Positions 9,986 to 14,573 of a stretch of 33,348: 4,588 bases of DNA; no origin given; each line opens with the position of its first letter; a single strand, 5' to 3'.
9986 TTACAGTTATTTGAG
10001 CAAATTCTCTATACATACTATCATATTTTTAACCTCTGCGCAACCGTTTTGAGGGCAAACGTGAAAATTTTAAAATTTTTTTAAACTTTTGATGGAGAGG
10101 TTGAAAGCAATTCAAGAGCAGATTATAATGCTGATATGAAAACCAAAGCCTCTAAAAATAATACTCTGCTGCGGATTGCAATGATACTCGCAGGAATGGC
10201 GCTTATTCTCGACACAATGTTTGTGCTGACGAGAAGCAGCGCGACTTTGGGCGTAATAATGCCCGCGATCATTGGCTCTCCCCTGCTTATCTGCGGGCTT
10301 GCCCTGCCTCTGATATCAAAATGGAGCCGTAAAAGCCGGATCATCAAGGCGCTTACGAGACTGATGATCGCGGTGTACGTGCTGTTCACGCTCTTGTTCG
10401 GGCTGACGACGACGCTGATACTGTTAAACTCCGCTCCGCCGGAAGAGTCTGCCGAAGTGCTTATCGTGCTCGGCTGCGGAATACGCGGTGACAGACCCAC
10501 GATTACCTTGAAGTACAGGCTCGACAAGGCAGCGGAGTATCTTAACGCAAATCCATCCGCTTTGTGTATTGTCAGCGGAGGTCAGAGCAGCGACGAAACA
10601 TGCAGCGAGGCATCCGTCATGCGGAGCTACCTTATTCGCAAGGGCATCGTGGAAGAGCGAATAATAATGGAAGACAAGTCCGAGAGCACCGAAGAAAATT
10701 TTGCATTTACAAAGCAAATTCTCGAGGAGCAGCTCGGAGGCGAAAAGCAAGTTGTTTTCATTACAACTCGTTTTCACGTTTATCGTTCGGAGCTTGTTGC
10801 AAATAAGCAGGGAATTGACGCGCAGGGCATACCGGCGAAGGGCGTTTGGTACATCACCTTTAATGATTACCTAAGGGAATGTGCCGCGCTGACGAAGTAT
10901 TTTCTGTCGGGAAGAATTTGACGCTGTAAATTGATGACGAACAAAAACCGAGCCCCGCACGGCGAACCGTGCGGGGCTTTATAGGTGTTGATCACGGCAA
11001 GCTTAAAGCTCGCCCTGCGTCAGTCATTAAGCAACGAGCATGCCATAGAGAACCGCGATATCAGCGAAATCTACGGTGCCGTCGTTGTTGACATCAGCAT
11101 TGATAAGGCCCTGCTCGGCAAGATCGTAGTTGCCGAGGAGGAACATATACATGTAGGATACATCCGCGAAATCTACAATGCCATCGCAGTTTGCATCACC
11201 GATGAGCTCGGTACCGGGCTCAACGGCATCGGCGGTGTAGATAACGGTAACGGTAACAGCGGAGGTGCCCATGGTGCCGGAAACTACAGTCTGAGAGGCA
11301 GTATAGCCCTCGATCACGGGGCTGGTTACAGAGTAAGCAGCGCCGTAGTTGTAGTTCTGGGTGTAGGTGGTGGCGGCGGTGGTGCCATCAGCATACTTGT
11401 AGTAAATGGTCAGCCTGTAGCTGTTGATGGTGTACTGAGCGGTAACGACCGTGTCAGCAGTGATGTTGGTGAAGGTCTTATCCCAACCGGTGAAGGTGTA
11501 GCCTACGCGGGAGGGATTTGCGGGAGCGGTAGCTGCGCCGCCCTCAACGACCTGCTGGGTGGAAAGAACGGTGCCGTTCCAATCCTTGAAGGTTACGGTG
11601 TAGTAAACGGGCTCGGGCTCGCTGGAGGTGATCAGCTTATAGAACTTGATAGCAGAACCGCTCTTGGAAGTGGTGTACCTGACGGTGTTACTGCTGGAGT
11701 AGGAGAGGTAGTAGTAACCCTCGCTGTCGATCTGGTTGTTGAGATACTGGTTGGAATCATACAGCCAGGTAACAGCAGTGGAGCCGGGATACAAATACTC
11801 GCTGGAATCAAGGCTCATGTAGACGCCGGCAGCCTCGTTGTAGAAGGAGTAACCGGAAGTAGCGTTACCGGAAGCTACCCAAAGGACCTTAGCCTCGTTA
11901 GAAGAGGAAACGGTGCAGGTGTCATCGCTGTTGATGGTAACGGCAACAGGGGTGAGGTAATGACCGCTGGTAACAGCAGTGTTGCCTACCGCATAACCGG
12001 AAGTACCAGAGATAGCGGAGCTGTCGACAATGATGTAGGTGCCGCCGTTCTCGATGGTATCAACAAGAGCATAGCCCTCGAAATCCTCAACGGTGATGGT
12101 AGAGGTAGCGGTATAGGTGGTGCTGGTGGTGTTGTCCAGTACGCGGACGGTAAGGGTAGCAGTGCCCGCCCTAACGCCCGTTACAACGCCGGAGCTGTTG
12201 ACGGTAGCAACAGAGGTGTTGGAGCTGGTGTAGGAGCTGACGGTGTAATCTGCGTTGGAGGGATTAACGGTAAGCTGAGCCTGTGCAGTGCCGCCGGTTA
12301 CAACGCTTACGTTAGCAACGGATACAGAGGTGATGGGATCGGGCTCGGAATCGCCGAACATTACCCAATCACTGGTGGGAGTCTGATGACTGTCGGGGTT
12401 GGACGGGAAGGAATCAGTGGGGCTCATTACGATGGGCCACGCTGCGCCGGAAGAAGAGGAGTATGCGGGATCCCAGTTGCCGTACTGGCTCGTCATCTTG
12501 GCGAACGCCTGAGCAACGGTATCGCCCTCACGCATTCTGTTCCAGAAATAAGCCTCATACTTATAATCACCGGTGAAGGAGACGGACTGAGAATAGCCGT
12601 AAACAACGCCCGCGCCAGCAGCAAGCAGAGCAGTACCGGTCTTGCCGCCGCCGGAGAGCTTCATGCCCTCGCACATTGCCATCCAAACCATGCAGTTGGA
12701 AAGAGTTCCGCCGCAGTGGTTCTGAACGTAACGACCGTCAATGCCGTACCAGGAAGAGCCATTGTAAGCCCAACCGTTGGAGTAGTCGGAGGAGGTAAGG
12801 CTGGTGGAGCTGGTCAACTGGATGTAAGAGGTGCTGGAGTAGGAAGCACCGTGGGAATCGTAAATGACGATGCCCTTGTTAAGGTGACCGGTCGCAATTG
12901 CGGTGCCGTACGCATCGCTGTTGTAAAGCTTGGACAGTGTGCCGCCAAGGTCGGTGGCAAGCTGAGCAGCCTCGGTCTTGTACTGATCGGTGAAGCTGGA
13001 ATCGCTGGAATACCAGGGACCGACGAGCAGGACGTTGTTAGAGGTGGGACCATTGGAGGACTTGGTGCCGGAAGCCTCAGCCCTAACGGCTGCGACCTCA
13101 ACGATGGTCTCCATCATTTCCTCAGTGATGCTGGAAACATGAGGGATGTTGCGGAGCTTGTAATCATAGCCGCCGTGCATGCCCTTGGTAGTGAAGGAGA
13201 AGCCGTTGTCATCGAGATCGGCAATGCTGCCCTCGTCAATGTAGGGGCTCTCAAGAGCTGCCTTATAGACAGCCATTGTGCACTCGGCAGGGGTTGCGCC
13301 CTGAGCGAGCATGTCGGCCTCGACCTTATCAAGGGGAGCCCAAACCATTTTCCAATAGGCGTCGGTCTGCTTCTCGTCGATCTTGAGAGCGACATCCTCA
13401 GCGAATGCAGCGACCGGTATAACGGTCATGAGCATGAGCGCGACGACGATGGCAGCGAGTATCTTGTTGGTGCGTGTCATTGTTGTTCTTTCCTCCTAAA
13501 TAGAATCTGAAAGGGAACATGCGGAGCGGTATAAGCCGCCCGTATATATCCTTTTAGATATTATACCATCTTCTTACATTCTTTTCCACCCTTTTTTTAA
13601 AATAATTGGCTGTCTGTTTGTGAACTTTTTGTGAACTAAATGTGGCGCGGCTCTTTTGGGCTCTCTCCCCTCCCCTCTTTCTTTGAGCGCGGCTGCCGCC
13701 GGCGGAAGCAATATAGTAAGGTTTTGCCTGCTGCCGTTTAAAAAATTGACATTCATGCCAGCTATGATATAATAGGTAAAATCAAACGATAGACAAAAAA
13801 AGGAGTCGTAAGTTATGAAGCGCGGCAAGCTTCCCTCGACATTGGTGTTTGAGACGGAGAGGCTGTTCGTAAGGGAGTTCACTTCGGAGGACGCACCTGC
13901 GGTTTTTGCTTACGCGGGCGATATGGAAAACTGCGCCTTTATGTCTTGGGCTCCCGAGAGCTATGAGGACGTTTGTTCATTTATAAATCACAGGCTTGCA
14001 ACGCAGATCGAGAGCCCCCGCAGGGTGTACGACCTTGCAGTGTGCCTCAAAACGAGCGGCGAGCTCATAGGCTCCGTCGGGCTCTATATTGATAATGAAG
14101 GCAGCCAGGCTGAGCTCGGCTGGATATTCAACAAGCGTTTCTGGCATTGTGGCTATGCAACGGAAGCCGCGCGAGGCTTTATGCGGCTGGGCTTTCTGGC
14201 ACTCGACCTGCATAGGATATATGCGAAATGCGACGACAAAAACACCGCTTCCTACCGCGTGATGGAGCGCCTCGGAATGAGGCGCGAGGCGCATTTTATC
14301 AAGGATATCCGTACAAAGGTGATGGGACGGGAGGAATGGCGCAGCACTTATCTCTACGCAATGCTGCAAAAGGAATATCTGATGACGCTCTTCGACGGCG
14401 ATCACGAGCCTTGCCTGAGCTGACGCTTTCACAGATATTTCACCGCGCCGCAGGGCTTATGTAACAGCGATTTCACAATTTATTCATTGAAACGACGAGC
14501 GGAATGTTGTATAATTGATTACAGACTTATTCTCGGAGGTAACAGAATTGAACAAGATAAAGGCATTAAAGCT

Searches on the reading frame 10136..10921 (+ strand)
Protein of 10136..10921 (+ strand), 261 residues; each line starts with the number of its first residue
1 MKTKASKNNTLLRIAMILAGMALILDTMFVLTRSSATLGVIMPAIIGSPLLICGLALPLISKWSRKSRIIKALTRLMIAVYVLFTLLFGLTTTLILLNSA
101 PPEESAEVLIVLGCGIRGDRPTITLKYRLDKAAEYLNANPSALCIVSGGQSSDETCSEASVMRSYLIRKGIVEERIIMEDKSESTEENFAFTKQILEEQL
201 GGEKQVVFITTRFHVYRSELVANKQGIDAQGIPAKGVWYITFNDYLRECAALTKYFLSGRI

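Call 37: search_protein_families(library=pfam, proteins=[window:10136-10921:+], max_evalue=0.00001)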
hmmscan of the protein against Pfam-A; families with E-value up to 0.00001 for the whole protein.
window:10136-10921:+ (261 aa): 1 family
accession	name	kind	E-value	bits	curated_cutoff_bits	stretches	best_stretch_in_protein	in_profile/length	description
PF02698.23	DUF218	-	9.4e-29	100.5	27.6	1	108-245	2-111/133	DUF218 domain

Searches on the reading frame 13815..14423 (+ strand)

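Call 37: search_protein_families(library=pfam, proteins=[window:13815-14423:+], max_evalue=0.00001)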
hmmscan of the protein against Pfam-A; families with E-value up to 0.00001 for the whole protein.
window:13815-14423:+ (202 aa): 2 families
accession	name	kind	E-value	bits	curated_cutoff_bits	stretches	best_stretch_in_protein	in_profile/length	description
PF13302.13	Acetyltransf_3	-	9.2e-33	114.3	25.4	1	16-156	1-138/138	Acetyltransferase (GNAT) domain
PF00583.31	Acetyltransf_1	-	4.5e-09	37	20.7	1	65-155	25-116/116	Acetyltransferase (GNAT) family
